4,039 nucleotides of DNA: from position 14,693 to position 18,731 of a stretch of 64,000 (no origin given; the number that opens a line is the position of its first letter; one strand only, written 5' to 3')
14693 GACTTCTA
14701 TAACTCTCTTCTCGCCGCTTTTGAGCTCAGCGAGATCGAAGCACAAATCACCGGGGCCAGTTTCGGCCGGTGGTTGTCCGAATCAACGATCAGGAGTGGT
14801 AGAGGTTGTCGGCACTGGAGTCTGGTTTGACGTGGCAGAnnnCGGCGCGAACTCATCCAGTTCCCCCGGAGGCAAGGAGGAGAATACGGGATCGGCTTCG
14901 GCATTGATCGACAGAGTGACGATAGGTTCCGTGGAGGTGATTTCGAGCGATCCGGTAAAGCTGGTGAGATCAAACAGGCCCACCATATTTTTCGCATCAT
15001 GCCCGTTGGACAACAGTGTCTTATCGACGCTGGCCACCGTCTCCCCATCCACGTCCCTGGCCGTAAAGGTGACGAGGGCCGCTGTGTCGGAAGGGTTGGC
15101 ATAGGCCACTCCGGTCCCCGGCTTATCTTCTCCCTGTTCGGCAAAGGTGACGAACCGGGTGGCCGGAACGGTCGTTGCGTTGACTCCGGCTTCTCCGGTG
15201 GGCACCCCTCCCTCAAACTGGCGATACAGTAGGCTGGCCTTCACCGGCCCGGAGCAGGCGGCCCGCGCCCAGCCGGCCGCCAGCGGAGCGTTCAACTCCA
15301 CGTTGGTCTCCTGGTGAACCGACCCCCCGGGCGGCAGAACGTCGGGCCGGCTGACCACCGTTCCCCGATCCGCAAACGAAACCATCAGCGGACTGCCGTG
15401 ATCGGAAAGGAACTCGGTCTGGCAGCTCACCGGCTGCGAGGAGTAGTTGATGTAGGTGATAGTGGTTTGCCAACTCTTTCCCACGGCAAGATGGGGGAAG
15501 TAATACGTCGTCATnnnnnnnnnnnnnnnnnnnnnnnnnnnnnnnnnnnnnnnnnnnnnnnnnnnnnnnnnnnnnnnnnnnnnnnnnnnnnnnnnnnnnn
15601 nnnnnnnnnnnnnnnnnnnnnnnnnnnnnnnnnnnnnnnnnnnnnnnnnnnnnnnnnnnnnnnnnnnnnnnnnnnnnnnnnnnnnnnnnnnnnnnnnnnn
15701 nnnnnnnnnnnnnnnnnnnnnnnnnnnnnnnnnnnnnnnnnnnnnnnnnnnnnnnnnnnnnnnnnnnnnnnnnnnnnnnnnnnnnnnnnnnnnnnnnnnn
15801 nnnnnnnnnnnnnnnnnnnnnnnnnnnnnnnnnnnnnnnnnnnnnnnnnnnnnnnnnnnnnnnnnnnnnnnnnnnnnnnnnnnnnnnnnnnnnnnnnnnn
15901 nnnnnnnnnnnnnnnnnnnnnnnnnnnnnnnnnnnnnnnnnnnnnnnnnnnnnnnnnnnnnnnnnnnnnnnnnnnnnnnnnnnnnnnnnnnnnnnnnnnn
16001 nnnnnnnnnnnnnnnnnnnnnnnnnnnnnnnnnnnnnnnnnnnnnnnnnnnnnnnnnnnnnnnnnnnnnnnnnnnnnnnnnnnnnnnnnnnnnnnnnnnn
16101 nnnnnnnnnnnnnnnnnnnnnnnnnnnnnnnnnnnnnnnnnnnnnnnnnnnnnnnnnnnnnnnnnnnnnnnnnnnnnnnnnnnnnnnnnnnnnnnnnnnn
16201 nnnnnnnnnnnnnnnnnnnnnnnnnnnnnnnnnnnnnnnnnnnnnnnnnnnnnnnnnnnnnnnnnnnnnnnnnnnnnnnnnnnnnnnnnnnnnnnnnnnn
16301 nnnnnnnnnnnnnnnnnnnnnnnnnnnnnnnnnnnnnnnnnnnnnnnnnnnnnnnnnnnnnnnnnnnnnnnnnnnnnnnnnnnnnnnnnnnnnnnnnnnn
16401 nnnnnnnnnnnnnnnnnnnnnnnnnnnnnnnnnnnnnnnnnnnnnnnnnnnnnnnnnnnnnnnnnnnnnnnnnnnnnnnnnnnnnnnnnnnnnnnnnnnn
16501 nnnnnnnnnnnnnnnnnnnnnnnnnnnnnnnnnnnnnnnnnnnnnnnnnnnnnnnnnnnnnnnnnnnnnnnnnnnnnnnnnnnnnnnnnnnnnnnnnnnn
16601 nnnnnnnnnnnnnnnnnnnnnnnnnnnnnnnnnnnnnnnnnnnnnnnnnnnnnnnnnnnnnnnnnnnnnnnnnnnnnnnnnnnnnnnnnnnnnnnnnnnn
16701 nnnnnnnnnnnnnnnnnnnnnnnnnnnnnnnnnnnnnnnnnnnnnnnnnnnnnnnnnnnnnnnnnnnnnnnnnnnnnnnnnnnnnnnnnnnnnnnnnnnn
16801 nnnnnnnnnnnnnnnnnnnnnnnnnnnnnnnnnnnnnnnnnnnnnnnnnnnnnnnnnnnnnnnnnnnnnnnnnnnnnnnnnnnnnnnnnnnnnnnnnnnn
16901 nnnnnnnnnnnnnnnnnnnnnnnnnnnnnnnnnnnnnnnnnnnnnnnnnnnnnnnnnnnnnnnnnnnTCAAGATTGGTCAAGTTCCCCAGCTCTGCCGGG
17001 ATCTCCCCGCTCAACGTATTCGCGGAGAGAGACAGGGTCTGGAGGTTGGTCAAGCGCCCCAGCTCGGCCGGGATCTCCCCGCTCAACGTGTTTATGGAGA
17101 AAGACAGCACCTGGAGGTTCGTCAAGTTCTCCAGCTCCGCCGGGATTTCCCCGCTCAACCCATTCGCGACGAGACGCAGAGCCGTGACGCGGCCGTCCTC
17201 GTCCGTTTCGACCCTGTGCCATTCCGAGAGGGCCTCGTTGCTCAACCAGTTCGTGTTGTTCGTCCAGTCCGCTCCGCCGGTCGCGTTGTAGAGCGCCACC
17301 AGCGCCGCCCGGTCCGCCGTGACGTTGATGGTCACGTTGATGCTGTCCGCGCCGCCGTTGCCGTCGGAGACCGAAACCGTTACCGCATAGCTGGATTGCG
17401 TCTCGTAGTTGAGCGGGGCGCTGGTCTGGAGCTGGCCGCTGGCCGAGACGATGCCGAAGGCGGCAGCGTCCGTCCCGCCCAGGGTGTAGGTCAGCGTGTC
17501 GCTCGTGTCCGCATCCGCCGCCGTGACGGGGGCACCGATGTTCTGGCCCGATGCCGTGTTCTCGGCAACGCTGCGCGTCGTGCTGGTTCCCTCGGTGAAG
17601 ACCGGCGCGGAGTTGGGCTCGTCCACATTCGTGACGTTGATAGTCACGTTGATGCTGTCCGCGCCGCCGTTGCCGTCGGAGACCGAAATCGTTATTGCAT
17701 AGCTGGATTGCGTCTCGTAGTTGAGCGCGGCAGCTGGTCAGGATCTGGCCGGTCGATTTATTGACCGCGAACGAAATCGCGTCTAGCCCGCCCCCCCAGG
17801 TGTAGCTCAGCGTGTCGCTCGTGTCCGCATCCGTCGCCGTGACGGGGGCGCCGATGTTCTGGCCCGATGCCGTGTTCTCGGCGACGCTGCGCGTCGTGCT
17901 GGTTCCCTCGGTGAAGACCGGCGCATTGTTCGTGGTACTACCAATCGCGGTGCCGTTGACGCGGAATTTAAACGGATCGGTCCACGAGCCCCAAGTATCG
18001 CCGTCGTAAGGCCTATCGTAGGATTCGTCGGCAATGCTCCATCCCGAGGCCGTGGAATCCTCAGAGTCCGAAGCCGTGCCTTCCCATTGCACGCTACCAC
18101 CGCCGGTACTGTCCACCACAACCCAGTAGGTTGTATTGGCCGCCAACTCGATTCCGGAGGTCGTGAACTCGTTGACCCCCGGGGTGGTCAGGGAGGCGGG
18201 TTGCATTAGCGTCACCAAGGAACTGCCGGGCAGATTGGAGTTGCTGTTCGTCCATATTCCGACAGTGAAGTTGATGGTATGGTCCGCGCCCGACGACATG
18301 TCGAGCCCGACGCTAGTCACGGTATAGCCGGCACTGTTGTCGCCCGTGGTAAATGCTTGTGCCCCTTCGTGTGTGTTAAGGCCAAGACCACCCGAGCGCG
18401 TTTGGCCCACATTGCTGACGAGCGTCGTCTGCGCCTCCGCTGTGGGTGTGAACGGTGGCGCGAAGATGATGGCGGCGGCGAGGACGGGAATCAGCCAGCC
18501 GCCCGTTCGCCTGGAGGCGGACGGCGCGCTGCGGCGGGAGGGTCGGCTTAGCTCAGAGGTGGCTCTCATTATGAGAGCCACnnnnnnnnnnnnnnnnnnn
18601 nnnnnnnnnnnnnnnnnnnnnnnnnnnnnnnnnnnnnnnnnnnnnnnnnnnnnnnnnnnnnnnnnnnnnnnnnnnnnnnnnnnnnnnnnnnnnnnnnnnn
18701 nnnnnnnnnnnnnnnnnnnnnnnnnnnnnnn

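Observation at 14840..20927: Two adjacent secreted giants with unrelated eukaryote-like heads and one shared, near-identical tail cassette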

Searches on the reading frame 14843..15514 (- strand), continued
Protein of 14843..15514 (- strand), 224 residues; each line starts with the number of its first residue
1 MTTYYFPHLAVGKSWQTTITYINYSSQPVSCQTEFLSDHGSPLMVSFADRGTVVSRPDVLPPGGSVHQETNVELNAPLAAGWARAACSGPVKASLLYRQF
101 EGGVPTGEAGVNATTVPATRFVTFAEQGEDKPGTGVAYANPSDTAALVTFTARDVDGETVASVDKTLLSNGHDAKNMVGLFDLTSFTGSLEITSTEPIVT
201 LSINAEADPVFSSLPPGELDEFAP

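Call 48: search_protein_families(library=pfam, alignment_id=A3, max_evalue=0.00001)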
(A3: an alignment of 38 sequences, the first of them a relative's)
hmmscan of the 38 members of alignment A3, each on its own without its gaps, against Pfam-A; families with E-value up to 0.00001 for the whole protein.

A. member 1, L006:2770-7389:+ (1540 aa): 2 families
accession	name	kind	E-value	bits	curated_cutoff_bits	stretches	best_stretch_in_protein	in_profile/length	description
PF02278.25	Lyase_8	-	9.7e-27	94.5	27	1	470-733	13-252/254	Polysaccharide lyase family 8, super-sandwich domain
PF09093.17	Lyase_catalyt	-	7.7e-21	75.1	25.1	1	267-401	210-343/359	Lyase, catalytic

B. families by the number of members that match (of 38 scanned): 41 families (the first 25 are shown)
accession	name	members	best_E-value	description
PF00041.27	fn3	14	4.7e-45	Fibronectin type III domain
PF16656.11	Pur_ac_phosph_N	11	9.7e-18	Purple acid Phosphatase, N-terminal domain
PF25059.1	FN3_DSCAM-DSCAML_C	9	6.6e-20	DSCAM/DSCAML C-terminal Fn3-like domain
PF00089.32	Trypsin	8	2.7e-27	Trypsin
PF07705.17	CARDB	7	7.3e-20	CARDB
PF14524.12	Wzt_C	7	3.2e-10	Wzt C-terminal domain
PF13365.12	Trypsin_2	7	6.3e-10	Trypsin-like peptidase domain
PF00560.39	LRR_1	6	6.5e-74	Leucine Rich Repeat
PF13855.12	LRR_8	6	1.4e-56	Leucine rich repeat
PF12799.13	LRR_4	6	2.6e-55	Leucine Rich repeats (2 copies)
PF23598.1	LRR_14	6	3.2e-45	Leucine-rich repeat region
PF22352.2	K319L-like_PKD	5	8.1e-16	K319L-like, PKD domain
PF00028.23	Cadherin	5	2.6e-08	Cadherin domain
PF25021.1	TEN_NHL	4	1.8e-103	Teneurin NHL domain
PF01436.27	NHL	4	4e-81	NHL repeat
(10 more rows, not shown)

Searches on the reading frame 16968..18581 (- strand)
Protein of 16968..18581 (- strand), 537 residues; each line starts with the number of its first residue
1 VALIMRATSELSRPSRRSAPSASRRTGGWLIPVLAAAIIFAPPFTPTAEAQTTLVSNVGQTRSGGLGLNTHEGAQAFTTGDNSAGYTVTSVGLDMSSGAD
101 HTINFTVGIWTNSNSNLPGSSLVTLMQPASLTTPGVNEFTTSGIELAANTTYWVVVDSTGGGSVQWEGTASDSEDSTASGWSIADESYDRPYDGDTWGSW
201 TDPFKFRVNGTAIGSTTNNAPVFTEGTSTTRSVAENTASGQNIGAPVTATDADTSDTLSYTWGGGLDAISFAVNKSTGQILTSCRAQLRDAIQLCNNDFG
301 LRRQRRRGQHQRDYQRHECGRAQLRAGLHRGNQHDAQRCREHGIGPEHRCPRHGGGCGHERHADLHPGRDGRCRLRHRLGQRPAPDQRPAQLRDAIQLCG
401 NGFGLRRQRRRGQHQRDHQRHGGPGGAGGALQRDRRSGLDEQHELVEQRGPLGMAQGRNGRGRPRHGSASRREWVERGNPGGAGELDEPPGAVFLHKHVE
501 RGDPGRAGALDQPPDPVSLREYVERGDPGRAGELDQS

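Call 73: find_encoding_contigs(protein=window:16968-18569:-, flank=3000, max_places=5)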
Protein window:16968-18569:- (533 aa): no gene with exactly this product is on record in the collection.

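Call 74: find_encoding_contigs(protein=window:16968-18581:-, flank=3000, max_places=5)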
Protein window:16968-18581:- (537 aa): no gene with exactly this product is on record in the collection.
